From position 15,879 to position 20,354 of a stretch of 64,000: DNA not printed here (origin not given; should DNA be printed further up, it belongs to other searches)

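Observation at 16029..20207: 1392-aa glycosyltransferase-phosphodiester glycosidase fusion: a possible make-and-cleave enzyme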

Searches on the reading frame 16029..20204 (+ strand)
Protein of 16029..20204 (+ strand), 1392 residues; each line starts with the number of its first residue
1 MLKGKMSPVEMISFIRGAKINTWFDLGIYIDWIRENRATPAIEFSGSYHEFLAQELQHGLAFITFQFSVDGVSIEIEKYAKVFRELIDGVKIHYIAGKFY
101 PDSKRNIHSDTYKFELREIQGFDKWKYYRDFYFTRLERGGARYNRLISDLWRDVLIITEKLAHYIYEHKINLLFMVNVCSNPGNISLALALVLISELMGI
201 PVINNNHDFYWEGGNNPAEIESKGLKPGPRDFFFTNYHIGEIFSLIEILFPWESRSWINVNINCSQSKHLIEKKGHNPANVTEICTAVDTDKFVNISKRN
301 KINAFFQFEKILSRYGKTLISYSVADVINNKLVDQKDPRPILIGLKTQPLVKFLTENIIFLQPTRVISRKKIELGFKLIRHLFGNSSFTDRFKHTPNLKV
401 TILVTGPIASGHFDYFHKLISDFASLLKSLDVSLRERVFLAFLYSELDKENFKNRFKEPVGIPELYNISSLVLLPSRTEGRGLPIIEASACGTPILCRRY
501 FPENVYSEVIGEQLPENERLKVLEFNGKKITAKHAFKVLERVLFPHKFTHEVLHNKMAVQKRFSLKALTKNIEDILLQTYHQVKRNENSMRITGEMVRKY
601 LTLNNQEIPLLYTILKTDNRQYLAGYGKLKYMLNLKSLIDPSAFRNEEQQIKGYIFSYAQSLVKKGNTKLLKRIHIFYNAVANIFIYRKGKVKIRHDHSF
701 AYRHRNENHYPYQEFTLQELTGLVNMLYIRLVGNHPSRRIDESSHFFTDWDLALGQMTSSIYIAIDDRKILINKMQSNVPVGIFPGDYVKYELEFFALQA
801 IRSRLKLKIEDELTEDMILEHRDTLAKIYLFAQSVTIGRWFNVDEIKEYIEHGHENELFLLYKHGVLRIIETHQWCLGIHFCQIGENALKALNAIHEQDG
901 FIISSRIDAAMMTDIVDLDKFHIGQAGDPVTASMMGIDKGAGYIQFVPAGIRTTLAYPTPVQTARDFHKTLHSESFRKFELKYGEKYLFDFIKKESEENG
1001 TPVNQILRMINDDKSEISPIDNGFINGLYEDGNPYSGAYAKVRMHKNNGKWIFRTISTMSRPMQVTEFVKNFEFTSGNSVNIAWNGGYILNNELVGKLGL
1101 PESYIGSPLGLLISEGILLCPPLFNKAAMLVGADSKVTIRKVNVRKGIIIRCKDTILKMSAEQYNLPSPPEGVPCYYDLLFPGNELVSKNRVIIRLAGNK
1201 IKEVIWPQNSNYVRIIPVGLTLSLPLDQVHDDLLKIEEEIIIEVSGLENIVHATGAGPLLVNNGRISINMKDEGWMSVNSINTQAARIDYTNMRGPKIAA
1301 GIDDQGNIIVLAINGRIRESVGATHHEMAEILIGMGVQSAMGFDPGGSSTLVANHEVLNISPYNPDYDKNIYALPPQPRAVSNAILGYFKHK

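Call 3: search_protein_families(library=pfam, proteins=[window:16029-20204:+], max_evalue=1)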
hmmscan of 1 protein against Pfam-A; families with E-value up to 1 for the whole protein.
window:16029-20204:+ (1392 aa): 4 families
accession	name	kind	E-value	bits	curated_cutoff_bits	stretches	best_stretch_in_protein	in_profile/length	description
PF09992.14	NAGPA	-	4.2e-20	73.1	25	1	1248-1385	60-166/169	Phosphodiester glycosidase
PF00534.26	Glycos_transf_1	-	3.9e-08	33.5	26.4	1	459-500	83-124/172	Glycosyl transferases group 1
PF13692.12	Glyco_trans_1_4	-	5e-06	27.3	27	1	457-503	64-113/142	Glycosyl transferases group 1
PF20706.3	GT4-conflict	-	0.00056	19.4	26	1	465-498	278-311/385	Family 4 Glycosyltransferase in conflict systems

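Call 4: search_protein_families(library=ncbifam, proteins=[window:16029-20204:+], max_evalue=1)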
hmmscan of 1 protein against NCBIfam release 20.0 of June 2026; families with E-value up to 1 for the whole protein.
window:16029-20204:+ (1392 aa): 7 families
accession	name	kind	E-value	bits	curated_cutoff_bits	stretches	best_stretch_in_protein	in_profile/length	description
NF041101.1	manno_glu_gly_synth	equivalog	1e-12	47.5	640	2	355-575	222-430/431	mannosylglucosylglycerate synthase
TIGR04047.1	MSMEG_0565_glyc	hypoth_equivalog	0.00068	18.8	259.85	1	462-502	270-310/373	MSMEG_0565 family glycosyltransferase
NF010555.0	PRK13949.1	equivalog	0.0011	19.1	180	0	1231-1264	54-88/175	shikimate kinase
TIGR03449.1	mycothiol_MshA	equivalog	0.0025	16.8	462.5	1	456-497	288-332/406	D-inositol-3-phosphate glycosyltransferase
TIGR03999.1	thiol_BshA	equivalog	0.0072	15.3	273.7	1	462-500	266-304/375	N-acetyl-alpha-D-glucosaminyl L-malate synthase BshA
NF040858.1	condensinMksE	equivalog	0.025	14.1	400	1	75-163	7-92/232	Mks condensin complex protein MksE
TIGR03088.1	stp2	hypoth_equivalog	0.062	12.3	409.05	1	461-517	265-323/374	TIGR03088 family PEP-CTERM/XrtA system glycosyltransferase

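Call 5: search_solved_structures(query=window:16029-20204:+, max_evalue=1, show_alignments=2)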
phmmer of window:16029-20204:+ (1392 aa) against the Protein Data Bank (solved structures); distinct sequences matched with E-value up to 1: 11.
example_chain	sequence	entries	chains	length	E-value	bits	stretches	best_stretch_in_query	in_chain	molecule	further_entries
5h3k_A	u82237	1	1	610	6.8e-07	30.5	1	1252-1364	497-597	Slr0280 protein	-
6pku_A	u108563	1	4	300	1.8e-05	25.7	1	1256-1366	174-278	N-acetylglucosamine-1-phosphodiester alpha-N-acetylglucosaminidase (NAGPA)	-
6pky_A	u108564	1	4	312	3.9e-05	24.7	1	1257-1366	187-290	N-acetylglucosamine-1-phosphodiester alpha-N-acetylglucosaminidase (NAGPA)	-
6u11_A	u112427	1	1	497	0.00016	22.6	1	1258-1362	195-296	EGF-like domain-containing protein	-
6ozd_A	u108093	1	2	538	0.0074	17.1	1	1294-1356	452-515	Putative exported protein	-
5d00_A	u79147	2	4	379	0.086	13.6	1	462-500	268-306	N-acetyl-alpha-D-glucosaminyl L-malate synthase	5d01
6pki_A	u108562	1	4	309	0.35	11.6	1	1290-1359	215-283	N-acetylglucosamine-1-phosphodiester alpha-N-acetylglucosaminidase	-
6pkg_A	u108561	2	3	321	0.51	11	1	1290-1359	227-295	N-acetylglucosamine-1-phosphodiester alpha-N-acetylglucosaminidase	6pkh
9dcm_B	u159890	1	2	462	0.96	10.1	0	460-516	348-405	Sucrose-phosphate synthase-like protein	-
8vrf_B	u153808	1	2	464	0.97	10.1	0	460-516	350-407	Sucrose-phosphate synthase-like protein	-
8uag_A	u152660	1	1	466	0.97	10.1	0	460-516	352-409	Sucrose-phosphate synthase-like protein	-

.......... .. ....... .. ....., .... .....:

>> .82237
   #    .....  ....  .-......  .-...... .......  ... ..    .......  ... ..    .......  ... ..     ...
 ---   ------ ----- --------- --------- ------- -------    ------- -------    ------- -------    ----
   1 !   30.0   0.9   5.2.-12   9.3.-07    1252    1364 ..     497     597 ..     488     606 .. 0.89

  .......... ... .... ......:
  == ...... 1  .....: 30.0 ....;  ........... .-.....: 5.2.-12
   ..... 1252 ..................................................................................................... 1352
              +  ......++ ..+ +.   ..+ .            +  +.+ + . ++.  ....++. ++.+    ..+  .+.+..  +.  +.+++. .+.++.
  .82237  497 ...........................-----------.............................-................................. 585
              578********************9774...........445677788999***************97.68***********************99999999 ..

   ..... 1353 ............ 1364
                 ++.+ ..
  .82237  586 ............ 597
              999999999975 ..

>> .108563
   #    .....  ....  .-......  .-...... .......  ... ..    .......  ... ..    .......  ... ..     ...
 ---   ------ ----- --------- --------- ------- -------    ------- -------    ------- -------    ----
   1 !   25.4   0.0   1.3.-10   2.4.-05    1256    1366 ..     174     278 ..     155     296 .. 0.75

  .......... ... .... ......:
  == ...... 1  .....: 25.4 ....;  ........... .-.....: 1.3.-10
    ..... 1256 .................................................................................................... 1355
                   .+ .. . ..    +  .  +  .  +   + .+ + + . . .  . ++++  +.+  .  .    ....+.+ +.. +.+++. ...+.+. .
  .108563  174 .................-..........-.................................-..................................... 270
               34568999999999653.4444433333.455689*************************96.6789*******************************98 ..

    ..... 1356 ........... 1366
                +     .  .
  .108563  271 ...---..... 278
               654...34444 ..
